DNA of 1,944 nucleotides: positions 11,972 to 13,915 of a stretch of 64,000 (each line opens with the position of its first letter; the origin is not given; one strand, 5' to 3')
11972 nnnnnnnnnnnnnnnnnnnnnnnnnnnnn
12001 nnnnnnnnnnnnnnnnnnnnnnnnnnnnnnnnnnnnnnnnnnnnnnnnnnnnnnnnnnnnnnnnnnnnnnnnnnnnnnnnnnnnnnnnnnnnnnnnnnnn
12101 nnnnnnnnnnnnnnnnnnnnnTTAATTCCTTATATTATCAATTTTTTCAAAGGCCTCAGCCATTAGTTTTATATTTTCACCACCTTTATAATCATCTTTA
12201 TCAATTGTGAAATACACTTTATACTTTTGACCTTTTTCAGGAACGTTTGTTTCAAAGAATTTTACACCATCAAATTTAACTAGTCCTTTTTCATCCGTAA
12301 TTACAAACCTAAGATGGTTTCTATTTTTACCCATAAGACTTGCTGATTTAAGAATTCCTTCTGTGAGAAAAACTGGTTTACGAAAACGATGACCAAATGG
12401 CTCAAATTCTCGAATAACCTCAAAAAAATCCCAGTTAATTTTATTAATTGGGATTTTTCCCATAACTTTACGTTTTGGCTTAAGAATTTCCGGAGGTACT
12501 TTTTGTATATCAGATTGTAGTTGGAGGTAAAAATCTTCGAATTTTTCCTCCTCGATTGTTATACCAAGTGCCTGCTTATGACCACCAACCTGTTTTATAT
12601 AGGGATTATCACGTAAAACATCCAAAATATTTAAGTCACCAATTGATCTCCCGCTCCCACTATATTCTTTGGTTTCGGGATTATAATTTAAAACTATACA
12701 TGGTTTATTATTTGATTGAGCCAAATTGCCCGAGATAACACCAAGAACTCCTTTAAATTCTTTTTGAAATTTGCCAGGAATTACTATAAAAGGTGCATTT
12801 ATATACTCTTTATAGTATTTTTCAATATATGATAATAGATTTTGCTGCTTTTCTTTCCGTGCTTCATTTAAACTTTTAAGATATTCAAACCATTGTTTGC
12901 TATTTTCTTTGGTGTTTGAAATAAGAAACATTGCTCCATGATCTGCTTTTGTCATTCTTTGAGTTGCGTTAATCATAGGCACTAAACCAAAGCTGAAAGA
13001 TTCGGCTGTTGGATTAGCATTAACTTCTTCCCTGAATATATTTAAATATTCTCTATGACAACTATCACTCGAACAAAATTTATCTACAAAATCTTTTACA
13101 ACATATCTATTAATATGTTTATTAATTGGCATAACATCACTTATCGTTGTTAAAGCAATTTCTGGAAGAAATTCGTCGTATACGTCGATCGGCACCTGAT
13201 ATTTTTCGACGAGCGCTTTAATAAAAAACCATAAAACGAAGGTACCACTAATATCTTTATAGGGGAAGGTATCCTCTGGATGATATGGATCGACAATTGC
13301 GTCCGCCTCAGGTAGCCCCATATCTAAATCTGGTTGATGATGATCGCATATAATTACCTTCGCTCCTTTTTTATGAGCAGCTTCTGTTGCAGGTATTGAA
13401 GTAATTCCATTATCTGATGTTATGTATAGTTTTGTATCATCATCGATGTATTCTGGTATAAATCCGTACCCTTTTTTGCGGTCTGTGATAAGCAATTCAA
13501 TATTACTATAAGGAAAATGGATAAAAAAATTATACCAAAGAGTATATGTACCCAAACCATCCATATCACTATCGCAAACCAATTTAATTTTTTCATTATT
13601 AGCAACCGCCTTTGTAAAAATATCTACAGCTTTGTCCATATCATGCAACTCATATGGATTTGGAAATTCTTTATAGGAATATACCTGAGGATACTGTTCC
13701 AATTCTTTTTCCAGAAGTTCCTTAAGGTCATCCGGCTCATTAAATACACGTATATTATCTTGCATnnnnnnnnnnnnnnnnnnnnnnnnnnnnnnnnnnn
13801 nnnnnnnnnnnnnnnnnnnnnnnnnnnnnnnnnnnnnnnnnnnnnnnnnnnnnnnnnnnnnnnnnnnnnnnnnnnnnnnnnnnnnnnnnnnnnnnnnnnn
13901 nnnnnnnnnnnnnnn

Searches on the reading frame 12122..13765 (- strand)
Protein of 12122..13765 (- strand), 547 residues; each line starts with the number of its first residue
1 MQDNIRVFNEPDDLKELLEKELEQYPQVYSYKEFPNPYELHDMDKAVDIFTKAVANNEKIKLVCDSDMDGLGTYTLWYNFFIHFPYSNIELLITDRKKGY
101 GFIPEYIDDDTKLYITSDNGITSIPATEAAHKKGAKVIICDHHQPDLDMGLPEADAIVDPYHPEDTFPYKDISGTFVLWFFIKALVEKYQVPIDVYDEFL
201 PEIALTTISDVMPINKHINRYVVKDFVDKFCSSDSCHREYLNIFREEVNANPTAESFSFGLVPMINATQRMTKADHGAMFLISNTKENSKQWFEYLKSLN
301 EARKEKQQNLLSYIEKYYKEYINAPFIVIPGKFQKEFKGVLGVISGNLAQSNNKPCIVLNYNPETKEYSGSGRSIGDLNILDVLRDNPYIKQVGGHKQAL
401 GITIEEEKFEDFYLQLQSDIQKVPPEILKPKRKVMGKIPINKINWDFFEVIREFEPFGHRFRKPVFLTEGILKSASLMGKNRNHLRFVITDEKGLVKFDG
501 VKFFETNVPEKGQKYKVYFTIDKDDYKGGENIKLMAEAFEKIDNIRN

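Call 29: search_protein_families(library=phrogs, proteins=[window:12122-13765:-], max_evalue=0.001)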
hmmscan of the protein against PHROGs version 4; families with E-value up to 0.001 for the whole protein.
window:12122-13765:- (547 aa): 1 family
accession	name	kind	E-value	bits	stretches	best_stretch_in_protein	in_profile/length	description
phrog_2484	-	DNA, RNA and nucleotide metabolism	5.1e-74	250.8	1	32-543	38-560/564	RecJ-like ssDNA exonuclease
